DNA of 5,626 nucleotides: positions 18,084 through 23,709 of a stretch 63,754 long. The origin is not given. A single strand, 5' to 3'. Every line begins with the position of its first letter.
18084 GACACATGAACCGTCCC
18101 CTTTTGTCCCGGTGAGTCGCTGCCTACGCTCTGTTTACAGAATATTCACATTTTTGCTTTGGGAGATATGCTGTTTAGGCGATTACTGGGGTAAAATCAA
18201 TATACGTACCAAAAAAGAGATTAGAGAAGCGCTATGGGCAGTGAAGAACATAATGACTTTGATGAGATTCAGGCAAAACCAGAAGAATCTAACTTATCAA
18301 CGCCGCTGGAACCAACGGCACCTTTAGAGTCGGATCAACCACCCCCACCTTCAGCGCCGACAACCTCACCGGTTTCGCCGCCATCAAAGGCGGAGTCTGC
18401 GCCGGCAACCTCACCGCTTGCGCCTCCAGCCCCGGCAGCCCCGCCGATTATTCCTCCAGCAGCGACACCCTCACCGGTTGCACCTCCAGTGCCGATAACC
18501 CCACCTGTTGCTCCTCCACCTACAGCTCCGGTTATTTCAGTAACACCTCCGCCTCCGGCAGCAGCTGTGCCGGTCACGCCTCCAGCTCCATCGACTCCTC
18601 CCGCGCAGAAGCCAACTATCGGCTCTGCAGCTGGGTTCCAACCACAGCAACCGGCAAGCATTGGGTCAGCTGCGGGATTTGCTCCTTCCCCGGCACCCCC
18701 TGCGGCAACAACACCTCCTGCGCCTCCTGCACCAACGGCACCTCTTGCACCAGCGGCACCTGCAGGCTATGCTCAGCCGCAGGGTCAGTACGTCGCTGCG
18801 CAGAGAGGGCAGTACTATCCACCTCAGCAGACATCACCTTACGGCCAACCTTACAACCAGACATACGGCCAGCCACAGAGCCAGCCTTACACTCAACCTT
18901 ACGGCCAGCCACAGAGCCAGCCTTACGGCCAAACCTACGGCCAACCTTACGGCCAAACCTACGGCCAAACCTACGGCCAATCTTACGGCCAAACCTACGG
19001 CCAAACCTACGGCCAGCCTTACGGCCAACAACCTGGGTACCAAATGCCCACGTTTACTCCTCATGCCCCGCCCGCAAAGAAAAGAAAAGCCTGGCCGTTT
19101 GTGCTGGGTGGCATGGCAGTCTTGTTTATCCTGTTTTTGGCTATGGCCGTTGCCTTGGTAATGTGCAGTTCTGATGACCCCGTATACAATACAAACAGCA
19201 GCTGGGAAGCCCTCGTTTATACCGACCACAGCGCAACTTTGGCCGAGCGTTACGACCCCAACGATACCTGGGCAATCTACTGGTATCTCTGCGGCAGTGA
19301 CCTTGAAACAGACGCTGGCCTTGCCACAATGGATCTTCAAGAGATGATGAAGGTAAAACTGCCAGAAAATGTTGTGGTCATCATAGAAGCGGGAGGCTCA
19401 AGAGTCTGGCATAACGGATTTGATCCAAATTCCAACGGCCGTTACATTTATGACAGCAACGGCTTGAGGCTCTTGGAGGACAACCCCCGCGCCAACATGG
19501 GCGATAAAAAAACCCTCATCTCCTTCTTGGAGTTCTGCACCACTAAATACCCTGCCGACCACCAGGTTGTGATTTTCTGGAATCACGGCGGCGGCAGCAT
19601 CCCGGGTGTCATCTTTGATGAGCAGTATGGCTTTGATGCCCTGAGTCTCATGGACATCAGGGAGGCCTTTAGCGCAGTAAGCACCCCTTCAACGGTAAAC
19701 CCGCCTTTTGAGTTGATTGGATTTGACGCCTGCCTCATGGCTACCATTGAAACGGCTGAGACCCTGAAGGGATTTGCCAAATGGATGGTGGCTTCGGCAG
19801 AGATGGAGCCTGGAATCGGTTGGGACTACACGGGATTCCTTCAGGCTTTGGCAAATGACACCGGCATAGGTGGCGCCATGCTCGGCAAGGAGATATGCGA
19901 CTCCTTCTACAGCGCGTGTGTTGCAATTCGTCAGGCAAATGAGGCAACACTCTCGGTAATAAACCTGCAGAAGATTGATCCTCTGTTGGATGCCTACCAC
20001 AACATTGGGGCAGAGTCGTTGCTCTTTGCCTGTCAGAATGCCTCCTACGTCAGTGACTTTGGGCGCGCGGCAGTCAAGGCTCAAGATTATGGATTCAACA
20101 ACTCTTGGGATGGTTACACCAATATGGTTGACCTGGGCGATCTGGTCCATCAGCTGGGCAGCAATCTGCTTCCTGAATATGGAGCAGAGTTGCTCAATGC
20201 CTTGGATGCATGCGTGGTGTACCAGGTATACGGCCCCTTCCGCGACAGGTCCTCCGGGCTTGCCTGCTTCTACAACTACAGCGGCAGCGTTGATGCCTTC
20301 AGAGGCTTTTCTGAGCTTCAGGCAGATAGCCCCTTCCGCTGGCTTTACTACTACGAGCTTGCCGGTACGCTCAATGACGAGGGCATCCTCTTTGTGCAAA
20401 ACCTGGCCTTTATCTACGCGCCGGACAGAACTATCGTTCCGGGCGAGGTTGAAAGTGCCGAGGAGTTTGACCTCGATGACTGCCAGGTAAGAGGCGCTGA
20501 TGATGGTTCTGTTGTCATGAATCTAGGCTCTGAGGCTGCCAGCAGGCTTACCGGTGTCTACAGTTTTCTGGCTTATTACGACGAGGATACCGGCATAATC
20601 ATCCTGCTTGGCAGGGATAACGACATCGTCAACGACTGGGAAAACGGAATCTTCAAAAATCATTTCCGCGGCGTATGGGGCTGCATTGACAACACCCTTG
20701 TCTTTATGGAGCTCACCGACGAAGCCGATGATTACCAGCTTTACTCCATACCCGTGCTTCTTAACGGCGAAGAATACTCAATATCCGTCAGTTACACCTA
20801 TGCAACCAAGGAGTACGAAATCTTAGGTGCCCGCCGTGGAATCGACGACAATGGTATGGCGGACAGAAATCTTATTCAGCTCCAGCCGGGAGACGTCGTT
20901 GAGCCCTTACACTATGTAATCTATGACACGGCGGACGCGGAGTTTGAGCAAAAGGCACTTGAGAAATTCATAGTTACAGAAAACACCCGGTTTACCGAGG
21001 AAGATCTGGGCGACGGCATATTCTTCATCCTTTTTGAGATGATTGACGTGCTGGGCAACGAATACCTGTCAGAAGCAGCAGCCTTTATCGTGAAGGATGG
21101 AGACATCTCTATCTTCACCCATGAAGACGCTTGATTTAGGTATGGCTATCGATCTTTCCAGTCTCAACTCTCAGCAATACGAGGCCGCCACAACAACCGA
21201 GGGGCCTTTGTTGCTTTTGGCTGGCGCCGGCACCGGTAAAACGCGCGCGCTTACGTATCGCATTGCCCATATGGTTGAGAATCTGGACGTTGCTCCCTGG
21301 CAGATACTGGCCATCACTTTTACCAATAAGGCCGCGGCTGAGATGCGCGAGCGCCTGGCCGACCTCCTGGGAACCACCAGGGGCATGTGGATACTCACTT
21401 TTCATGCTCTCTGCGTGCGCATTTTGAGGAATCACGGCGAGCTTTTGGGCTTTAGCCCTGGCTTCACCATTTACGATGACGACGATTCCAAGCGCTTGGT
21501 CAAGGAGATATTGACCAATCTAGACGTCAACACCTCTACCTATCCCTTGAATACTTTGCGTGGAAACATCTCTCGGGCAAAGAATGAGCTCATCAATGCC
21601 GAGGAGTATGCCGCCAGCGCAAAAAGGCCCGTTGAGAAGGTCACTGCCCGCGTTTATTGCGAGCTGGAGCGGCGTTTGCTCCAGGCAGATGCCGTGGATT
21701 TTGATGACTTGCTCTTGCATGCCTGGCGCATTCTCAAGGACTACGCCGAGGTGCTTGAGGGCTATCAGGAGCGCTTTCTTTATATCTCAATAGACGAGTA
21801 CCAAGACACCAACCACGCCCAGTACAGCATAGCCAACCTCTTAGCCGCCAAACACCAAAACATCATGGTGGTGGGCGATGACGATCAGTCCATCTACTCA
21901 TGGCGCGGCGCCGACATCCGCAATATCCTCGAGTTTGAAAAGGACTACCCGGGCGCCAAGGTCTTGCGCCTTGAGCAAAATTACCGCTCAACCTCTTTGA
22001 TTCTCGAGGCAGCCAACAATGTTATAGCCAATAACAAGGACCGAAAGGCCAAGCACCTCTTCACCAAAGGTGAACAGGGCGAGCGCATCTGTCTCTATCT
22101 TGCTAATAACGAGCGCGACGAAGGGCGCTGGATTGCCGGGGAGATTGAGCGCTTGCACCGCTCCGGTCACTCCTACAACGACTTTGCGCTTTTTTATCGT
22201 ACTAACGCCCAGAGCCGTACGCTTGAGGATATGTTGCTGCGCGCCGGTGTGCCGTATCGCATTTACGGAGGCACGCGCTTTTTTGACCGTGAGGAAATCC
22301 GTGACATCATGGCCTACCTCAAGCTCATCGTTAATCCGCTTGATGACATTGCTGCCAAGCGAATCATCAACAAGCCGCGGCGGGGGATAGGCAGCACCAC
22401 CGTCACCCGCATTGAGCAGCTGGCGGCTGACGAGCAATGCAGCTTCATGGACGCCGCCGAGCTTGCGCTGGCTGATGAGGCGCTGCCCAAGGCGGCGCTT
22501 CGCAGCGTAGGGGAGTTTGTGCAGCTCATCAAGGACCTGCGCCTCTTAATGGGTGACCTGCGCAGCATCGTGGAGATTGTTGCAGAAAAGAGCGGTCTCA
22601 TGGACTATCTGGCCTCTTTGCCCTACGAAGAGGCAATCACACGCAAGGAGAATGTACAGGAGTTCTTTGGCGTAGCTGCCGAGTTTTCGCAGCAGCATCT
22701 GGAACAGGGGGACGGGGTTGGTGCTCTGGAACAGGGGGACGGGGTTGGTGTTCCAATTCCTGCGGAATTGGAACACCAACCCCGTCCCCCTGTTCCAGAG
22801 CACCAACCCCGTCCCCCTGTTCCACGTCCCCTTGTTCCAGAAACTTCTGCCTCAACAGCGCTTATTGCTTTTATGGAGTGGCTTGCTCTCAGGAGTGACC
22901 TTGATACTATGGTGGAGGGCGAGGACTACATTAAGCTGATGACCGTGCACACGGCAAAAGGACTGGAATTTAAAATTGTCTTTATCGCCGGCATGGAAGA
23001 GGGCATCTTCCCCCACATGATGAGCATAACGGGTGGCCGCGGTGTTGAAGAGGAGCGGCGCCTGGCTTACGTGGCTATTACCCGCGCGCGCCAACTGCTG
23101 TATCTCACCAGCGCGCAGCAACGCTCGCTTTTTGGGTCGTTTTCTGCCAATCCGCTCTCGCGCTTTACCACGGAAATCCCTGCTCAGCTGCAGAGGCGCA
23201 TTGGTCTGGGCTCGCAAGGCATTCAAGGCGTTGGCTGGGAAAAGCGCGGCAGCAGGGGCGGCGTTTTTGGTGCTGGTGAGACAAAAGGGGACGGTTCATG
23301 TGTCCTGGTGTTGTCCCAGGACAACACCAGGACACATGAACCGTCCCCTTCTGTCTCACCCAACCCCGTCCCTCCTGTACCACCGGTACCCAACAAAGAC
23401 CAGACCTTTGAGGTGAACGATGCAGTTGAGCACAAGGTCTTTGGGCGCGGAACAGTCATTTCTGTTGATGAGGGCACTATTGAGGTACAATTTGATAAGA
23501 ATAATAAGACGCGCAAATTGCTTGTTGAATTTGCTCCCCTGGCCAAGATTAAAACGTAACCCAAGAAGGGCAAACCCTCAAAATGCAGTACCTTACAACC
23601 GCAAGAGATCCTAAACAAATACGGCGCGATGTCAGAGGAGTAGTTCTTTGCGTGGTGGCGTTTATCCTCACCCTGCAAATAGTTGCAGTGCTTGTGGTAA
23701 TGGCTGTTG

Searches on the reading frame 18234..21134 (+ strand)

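Call 13: search_protein_families(library=pfam, proteins=[window:18234-21134:+])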
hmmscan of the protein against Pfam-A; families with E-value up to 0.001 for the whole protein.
window:18234-21134:+ (966 aa): 2 families
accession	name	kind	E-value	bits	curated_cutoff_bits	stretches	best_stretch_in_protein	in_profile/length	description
PF03415.19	Peptidase_C11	-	5e-39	135.3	25.8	1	352-667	3-308/359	Clostripain family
PF03991.18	Prion_octapep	-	0.00022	21.7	32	1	230-264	3-37/46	Copper binding octapeptide repeat region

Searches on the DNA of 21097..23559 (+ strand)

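Call 70: search_with_rna_model(model_id=R1, sources=[L011, L012, L014, L015, L016, L137, L139, L140], max_evalue=0.05)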
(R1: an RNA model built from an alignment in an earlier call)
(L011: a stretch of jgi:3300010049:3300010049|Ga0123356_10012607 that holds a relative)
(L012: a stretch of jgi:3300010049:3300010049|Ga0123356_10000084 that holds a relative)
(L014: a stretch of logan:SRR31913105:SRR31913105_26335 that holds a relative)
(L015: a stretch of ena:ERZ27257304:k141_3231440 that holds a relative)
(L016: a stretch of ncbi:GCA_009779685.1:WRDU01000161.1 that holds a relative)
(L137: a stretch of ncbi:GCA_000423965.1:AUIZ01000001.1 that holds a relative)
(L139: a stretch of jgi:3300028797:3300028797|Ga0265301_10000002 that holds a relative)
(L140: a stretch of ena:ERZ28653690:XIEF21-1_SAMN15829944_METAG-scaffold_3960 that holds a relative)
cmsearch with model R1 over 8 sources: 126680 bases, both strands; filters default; matches with E-value up to 0.05: 21.
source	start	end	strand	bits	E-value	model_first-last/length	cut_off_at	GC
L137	10779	10811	-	35.4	3.7e-09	1-33/33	no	0.55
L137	9837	9869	+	34.9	5.5e-09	1-33/33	no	0.58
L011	6288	6320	+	34.4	8.2e-09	1-33/33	no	0.48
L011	6323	6355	-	32.4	4.1e-08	1-33/33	no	0.52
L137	10742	10774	-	29.3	4.9e-07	1-33/33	no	0.61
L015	9881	9913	+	26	6.7e-06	1-33/33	no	0.58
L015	3498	3530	+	25.7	8.7e-06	1-33/33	no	0.52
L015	2680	2712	+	24.5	2.3e-05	1-33/33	no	0.58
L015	2727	2759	-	24.5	2.3e-05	1-33/33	no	0.58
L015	3545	3577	-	24.5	2.3e-05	1-33/33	no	0.58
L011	4069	4101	+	24.4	2.6e-05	1-33/33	no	0.76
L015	9954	9986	-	23.9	3.7e-05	1-33/33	no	0.55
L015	424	454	+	23.4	5.4e-05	1-33/33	no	0.55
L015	475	505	-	23.4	5.4e-05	1-33/33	no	0.55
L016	1284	1314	+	23.4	5.4e-05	1-33/33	no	0.55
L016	1335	1365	-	23.4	5.4e-05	1-33/33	no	0.55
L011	4648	4680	+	21.7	0.00022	1-33/33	no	0.61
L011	4683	4715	-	21.7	0.00022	1-33/33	no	0.61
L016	58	90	-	20.8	0.00044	1-33/33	no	0.67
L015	9755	9787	+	19.8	0.001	1-33/33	no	0.55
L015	9818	9850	+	16.4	0.016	1-33/33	no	0.55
